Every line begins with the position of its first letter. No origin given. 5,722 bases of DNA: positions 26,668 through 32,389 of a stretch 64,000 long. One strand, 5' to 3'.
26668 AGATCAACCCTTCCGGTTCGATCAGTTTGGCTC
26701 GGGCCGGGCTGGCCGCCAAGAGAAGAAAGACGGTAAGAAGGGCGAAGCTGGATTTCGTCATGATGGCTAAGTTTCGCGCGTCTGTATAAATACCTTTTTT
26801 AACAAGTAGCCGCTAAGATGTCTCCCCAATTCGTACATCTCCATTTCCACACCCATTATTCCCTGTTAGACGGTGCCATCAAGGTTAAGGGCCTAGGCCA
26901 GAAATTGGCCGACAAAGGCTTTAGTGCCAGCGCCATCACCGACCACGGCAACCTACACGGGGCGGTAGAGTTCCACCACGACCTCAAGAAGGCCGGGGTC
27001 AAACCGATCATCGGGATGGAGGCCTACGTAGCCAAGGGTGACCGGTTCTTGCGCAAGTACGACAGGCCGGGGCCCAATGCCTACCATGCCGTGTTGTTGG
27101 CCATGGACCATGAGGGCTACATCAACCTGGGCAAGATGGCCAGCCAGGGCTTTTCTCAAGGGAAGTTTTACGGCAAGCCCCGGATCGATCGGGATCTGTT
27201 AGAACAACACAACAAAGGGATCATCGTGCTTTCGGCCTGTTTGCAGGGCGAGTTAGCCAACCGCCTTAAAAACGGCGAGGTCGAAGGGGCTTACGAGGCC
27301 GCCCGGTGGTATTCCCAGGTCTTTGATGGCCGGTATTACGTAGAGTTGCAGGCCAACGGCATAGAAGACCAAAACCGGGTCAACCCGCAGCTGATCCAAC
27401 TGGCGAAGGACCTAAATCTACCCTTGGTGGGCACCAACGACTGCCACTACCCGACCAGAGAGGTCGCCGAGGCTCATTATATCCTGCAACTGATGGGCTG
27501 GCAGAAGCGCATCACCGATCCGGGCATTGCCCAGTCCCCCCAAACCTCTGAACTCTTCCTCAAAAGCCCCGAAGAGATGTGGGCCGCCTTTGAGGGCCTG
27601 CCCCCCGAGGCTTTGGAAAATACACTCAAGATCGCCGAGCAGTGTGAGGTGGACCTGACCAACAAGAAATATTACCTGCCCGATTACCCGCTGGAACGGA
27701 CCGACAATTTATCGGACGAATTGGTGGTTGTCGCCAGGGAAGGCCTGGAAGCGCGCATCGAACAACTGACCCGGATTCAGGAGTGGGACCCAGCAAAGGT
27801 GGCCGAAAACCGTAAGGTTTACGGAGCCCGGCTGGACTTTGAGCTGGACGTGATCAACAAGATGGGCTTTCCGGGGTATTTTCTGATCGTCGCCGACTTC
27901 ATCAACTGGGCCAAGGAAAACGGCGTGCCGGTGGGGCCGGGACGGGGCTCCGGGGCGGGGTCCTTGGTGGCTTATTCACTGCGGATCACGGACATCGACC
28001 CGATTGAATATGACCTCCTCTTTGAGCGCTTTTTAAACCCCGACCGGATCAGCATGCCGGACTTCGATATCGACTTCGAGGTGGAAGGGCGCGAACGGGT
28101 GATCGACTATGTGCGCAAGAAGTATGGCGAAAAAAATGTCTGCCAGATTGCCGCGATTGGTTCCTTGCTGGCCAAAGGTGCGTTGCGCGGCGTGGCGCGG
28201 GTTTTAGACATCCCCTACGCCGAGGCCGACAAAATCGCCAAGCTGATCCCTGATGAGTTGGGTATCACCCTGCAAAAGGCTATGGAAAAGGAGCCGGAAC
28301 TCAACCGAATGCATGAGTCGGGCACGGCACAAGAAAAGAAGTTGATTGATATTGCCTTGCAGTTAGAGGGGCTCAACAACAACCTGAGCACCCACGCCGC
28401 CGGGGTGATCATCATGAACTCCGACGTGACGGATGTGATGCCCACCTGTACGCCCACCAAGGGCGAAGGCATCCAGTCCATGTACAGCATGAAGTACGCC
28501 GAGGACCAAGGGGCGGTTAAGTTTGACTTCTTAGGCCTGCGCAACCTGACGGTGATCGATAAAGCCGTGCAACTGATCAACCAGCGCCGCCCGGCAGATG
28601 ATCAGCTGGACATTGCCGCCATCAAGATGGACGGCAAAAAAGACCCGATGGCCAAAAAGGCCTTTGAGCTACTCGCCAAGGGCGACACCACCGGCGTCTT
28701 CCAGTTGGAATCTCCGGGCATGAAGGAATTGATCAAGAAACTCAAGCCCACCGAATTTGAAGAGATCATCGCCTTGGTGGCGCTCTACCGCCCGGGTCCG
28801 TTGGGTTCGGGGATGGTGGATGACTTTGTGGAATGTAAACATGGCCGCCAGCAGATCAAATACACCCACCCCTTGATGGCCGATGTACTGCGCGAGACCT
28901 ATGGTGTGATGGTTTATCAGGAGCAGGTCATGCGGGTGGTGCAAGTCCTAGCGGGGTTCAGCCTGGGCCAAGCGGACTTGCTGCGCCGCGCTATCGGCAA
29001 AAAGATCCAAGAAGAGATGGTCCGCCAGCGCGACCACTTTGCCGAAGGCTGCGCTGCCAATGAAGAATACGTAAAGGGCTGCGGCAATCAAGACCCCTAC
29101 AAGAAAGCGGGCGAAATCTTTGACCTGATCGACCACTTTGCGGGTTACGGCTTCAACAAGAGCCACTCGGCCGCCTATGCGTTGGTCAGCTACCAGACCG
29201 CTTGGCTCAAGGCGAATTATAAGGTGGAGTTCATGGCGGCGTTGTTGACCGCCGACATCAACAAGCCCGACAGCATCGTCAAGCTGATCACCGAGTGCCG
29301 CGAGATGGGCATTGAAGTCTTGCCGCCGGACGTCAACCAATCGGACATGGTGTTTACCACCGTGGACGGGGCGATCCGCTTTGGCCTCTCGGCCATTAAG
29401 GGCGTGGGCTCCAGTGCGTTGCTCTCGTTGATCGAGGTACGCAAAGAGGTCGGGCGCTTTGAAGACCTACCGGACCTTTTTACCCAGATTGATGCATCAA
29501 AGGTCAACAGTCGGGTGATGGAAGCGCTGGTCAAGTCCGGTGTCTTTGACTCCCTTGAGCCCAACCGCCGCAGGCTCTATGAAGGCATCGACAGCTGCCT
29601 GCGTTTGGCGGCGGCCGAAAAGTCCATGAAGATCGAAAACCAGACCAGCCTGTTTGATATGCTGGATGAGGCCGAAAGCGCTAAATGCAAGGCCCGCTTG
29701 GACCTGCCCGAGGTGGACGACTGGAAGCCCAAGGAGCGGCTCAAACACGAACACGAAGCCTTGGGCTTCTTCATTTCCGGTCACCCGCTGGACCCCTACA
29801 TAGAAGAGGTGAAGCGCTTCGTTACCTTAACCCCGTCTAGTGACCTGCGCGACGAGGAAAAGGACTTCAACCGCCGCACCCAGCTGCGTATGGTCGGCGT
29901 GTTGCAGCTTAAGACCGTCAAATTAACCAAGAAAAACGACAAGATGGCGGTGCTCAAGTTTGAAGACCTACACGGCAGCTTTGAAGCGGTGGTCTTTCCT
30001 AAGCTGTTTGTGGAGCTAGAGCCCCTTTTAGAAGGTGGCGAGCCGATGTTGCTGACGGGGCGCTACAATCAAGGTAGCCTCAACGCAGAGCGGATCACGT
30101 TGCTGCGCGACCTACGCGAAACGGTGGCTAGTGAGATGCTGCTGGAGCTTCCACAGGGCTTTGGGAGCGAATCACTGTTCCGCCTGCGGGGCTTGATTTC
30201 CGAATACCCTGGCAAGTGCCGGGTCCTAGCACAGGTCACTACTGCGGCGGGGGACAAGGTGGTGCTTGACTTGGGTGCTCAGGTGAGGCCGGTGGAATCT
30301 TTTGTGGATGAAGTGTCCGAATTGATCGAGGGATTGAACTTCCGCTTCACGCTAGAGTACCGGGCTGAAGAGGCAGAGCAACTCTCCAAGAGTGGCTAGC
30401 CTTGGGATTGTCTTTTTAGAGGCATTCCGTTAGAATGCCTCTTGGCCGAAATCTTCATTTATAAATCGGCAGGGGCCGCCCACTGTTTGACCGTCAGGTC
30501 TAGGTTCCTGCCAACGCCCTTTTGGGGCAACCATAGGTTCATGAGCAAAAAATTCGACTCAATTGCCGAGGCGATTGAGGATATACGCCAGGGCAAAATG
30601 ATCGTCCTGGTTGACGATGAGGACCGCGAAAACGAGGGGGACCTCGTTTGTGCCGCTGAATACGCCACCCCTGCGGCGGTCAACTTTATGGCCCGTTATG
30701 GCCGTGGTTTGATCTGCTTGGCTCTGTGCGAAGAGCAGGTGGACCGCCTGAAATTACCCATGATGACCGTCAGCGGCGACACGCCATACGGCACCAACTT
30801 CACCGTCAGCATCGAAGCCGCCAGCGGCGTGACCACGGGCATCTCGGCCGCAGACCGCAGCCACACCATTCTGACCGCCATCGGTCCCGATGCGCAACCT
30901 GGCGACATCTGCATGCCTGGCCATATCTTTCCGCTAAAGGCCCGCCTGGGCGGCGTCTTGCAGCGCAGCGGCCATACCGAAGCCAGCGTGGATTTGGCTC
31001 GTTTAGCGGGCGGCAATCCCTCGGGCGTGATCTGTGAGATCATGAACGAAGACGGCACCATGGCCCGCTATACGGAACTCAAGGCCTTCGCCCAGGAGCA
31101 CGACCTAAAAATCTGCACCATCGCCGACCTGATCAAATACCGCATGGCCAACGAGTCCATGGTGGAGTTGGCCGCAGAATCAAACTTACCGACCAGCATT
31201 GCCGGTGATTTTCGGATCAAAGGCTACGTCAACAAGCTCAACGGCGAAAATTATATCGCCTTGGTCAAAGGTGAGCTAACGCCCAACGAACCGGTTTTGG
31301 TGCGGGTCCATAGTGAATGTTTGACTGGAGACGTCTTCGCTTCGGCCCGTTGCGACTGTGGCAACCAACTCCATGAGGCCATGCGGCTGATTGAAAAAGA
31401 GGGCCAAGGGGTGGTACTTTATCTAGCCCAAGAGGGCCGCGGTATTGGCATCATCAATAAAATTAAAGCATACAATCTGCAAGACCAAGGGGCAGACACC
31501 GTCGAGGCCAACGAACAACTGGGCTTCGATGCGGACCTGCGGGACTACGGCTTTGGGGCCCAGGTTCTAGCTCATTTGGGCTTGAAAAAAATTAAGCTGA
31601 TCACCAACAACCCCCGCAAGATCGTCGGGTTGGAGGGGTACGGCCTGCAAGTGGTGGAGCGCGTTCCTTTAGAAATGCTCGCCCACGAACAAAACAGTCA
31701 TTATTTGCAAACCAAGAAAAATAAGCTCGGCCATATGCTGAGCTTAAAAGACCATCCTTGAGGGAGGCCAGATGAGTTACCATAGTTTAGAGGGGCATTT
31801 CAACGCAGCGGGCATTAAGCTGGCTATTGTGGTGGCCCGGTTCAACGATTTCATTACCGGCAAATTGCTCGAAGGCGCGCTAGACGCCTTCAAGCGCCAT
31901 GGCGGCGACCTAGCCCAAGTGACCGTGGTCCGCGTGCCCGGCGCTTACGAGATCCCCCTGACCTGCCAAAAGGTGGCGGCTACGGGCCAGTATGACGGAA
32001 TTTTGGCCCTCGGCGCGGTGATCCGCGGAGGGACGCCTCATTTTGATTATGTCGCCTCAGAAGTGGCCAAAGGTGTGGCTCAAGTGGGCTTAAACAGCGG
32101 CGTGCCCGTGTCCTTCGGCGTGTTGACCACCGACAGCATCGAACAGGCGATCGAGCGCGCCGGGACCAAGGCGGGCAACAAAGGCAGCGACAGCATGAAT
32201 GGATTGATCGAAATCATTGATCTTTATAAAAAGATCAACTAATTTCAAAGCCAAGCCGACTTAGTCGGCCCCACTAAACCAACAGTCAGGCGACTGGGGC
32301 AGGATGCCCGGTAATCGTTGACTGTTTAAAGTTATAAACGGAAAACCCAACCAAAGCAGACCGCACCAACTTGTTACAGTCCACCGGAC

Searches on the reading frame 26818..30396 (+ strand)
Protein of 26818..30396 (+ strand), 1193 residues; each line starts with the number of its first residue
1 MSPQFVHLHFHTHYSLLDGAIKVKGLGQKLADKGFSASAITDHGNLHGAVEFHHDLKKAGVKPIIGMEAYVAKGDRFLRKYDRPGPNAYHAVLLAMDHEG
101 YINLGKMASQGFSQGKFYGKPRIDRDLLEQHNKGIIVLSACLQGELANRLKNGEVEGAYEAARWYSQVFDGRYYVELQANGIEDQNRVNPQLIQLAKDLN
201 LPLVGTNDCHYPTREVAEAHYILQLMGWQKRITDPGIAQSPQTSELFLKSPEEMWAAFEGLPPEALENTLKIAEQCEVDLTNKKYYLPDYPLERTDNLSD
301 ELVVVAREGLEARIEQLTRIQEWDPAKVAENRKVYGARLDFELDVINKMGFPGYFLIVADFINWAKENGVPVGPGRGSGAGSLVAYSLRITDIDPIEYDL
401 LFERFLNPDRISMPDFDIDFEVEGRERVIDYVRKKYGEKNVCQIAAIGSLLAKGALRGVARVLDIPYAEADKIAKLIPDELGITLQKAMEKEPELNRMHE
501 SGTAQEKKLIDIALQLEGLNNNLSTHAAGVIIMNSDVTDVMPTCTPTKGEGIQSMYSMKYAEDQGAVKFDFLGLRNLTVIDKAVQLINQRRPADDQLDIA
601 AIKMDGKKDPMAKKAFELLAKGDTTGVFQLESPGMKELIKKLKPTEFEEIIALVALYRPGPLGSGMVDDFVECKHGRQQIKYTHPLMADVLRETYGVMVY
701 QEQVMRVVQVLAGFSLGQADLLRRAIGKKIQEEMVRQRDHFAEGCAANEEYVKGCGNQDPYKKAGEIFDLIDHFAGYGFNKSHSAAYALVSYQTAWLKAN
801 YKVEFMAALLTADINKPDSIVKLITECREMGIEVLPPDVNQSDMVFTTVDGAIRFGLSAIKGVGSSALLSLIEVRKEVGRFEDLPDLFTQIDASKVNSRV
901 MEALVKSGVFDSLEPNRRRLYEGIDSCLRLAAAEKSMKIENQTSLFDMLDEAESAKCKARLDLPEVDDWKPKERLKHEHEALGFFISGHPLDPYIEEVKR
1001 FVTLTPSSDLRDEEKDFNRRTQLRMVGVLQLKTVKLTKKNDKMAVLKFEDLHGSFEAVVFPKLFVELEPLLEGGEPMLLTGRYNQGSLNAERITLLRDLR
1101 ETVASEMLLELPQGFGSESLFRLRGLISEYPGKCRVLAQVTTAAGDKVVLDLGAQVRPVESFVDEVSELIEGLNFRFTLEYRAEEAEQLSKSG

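Call 71: search_protein_families(library=pfam, proteins=[window:26818-30396:+], max_evalue=0.0001)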
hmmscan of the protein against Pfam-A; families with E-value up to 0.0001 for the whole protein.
window:26818-30396:+ (1193 aa): 4 families
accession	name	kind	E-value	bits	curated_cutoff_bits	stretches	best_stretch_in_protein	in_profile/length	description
PF07733.18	DNA_pol3_alpha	-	1.9e-93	313.3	23.9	1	307-573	8-260/260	Bacterial DNA polymerase III alpha NTPase domain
PF17657.6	DNA_pol3_finger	-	7.1e-62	208.1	22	1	576-748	1-165/166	Bacterial DNA polymerase III alpha subunit finger domain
PF02811.25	PHP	-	1.1e-46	159.6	26.4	1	7-179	1-163/164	PHP domain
PF14579.12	HHH_6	-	4.8e-27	94.4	25.6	1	831-920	1-90/90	Helix-hairpin-helix motif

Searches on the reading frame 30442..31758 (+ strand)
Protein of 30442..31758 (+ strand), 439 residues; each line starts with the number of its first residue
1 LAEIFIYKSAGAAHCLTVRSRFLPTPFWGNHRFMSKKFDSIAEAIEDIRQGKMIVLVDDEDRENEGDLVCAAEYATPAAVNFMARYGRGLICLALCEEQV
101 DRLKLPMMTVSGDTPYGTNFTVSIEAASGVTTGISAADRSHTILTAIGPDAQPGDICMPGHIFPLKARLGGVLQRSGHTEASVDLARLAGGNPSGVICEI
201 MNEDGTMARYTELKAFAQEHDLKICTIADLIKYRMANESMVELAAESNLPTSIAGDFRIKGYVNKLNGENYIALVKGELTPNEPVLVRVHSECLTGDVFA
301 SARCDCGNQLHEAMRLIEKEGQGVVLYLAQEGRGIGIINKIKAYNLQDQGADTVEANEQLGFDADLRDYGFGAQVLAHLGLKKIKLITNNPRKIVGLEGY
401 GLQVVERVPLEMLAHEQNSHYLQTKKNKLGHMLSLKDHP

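Call 71: search_protein_families(library=pfam, proteins=[window:30442-31758:+], max_evalue=0.0001)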
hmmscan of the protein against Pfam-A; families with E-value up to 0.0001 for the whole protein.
window:30442-31758:+ (439 aa): 2 families
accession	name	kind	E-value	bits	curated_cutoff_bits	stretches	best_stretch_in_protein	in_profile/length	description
PF00926.24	DHBP_synthase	-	2.8e-84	281.9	26.4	1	43-233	2-191/191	3,4-dihydroxy-2-butanone 4-phosphate synthase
PF00925.25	GTP_cyclohydro2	-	6.6e-73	244.1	23.3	1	245-409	4-165/165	GTP cyclohydrolase II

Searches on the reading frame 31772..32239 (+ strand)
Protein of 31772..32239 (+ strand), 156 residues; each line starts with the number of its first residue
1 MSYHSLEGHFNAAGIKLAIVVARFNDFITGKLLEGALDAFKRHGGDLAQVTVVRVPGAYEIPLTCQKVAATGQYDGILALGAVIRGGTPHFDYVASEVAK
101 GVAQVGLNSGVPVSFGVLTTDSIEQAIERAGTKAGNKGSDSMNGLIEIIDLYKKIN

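Call 71: search_protein_families(library=pfam, proteins=[window:31772-32239:+], max_evalue=0.0001)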
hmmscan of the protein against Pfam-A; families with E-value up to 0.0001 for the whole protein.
window:31772-32239:+ (156 aa): 1 family
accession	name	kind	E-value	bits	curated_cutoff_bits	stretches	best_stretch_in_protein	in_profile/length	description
PF00885.24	DMRL_synthase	-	8.4e-55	184.9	26.7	1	15-152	2-138/139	6,7-dimethyl-8-ribityllumazine synthase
